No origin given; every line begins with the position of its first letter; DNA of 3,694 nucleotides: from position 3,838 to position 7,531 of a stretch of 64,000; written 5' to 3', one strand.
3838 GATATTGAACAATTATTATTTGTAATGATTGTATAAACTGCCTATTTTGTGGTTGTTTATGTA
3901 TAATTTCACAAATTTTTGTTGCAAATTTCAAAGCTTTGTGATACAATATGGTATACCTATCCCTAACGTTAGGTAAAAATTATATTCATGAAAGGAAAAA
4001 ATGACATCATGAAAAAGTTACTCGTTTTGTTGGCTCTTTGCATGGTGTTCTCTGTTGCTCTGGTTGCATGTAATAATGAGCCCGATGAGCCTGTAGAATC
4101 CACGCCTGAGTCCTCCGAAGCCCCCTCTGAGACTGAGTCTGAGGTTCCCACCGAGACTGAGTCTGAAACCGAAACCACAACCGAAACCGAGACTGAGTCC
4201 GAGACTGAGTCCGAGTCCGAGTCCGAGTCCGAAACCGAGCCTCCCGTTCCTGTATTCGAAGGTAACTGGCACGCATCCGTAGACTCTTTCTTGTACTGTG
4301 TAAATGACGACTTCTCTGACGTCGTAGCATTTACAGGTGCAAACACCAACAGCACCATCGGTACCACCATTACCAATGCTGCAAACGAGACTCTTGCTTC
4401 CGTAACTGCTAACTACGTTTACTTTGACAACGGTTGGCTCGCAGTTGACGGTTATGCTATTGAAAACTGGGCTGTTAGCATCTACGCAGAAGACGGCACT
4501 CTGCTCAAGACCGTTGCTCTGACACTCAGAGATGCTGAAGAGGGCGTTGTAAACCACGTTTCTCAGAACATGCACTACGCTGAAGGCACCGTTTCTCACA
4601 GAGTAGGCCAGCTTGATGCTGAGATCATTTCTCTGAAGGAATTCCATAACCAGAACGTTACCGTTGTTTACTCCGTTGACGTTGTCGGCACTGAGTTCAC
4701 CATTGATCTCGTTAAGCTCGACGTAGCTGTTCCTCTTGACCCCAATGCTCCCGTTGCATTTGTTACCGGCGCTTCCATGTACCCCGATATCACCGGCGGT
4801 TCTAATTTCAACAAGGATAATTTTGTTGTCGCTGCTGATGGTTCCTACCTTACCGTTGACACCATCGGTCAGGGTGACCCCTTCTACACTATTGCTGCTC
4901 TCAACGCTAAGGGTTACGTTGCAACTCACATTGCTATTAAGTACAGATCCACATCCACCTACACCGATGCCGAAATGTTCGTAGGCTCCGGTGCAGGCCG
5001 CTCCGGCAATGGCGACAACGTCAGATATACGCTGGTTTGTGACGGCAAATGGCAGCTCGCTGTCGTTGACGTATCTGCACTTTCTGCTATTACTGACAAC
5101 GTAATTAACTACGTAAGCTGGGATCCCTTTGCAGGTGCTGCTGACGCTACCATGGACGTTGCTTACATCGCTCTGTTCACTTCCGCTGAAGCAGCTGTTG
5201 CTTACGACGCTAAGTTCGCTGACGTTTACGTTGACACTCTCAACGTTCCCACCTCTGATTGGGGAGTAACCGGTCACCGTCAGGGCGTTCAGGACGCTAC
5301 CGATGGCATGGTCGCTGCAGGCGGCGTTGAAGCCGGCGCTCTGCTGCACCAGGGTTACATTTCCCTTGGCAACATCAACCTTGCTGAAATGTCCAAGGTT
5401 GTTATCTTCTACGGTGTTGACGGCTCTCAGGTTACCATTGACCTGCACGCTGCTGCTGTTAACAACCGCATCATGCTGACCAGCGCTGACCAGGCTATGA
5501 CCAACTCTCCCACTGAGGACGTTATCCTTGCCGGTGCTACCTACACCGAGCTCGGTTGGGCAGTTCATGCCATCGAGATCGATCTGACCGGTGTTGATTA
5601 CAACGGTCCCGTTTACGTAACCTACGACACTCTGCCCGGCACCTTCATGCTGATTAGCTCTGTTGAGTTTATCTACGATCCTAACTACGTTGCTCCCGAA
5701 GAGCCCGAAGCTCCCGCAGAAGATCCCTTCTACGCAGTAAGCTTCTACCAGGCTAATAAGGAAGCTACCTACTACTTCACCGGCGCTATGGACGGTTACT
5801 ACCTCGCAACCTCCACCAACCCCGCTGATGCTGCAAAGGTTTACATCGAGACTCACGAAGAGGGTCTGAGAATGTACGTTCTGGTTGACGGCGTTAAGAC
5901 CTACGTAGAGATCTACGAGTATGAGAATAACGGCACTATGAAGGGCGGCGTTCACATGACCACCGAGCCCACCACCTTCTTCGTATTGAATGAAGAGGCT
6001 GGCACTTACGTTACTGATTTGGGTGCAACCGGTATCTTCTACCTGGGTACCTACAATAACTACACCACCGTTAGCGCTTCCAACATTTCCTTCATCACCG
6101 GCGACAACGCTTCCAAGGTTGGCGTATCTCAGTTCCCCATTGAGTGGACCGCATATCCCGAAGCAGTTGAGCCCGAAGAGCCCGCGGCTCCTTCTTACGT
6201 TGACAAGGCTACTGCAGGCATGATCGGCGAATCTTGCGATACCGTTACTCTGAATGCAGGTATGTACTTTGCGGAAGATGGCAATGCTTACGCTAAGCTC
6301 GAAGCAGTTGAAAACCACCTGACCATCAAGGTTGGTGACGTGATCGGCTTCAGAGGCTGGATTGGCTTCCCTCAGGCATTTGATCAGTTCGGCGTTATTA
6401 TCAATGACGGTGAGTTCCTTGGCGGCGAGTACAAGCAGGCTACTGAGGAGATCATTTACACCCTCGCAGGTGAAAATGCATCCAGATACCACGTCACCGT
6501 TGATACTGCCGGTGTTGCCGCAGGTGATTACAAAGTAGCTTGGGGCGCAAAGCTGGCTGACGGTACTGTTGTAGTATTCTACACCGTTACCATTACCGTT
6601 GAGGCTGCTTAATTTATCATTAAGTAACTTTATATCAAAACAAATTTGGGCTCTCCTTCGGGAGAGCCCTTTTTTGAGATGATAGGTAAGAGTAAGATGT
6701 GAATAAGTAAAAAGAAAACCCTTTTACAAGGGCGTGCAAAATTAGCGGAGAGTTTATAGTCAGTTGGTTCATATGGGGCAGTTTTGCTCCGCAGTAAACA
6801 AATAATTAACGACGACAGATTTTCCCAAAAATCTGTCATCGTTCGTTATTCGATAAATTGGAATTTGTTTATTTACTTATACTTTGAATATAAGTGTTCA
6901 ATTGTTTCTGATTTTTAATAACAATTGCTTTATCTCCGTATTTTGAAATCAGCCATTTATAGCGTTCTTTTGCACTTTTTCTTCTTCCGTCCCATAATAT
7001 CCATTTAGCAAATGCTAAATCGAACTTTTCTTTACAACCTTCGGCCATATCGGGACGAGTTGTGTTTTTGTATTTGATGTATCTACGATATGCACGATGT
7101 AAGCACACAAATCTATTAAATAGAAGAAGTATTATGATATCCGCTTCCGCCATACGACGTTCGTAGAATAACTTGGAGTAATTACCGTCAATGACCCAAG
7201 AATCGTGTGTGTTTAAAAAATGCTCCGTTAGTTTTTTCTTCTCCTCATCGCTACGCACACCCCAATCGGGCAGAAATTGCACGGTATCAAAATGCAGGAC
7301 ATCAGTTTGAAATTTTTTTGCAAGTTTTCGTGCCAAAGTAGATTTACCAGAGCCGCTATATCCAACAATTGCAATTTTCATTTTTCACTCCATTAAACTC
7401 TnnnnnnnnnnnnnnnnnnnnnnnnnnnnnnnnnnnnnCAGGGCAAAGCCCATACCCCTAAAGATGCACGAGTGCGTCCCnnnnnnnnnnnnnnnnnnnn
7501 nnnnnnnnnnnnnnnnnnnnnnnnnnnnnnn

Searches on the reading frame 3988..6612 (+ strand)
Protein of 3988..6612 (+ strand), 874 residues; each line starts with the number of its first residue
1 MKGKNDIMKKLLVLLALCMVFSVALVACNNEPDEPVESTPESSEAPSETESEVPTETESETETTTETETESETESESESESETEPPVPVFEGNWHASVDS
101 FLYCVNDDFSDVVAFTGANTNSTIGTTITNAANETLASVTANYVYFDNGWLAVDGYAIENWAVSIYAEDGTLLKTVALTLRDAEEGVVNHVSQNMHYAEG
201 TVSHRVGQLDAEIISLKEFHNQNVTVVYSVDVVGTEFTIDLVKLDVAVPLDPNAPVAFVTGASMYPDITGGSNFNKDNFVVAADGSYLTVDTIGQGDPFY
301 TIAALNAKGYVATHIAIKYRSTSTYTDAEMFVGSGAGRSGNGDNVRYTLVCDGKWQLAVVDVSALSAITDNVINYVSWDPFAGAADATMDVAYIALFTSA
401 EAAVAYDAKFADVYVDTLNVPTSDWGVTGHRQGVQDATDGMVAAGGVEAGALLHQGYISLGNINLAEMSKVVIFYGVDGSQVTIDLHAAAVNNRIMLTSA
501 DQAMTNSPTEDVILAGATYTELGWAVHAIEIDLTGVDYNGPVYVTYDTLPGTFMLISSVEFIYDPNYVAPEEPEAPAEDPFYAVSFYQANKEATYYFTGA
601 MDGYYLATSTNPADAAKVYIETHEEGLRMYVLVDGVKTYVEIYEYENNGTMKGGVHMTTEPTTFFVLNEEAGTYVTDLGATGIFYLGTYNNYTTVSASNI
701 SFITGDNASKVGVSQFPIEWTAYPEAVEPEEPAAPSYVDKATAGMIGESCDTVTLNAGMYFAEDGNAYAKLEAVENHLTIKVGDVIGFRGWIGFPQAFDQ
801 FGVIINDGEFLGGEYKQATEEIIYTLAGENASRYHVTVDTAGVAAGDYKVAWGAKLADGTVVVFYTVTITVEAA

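Call 15: search_protein_families(library=pfam, proteins=[window:3988-6612:+], max_evalue=0.01)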
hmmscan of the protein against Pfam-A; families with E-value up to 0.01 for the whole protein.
window:3988-6612:+ (874 aa): 1 family
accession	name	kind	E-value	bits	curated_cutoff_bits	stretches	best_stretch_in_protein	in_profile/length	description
PF21827.1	New_glue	-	0.0026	17.9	31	1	8-81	1-68/94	New glue protein family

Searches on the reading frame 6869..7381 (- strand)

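Call 40: search_protein_families(library=pfam, proteins=[window:6869-7381:-], max_evalue=0.001)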
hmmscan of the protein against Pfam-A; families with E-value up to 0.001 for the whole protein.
window:6869-7381:- (170 aa): 9 families
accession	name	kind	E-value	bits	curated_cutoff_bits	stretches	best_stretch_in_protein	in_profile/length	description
PF13238.12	AAA_18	-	1.2e-06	29.5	29.4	1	3-77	1-90/128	AAA domain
PF13671.12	AAA_33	-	1.4e-05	25.9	27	1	3-34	2-33/143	AAA domain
PF00931.28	NB-ARC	-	9.7e-05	22.2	23.5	1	3-53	21-68/248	NB-ARC domain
PF13521.12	AAA_28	-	0.00032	21.4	27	0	2-29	1-28/164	AAA domain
PF00005.33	ABC_tran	-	0.00039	21.5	25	1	2-26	13-37/137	ABC transporter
PF05729.18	NACHT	-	0.00041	20.7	26.7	1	3-36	3-36/167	NACHT domain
PF02224.24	Cytidylate_kin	-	0.00049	20.3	26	1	3-29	1-27/211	Cytidylate kinase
PF01926.29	MMR_HSR1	-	0.00071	20.1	21.9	0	2-27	1-25/113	50S ribosome-binding GTPase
PF13401.12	AAA_22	-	0.00093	19.9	27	0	3-31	8-39/130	AAA domain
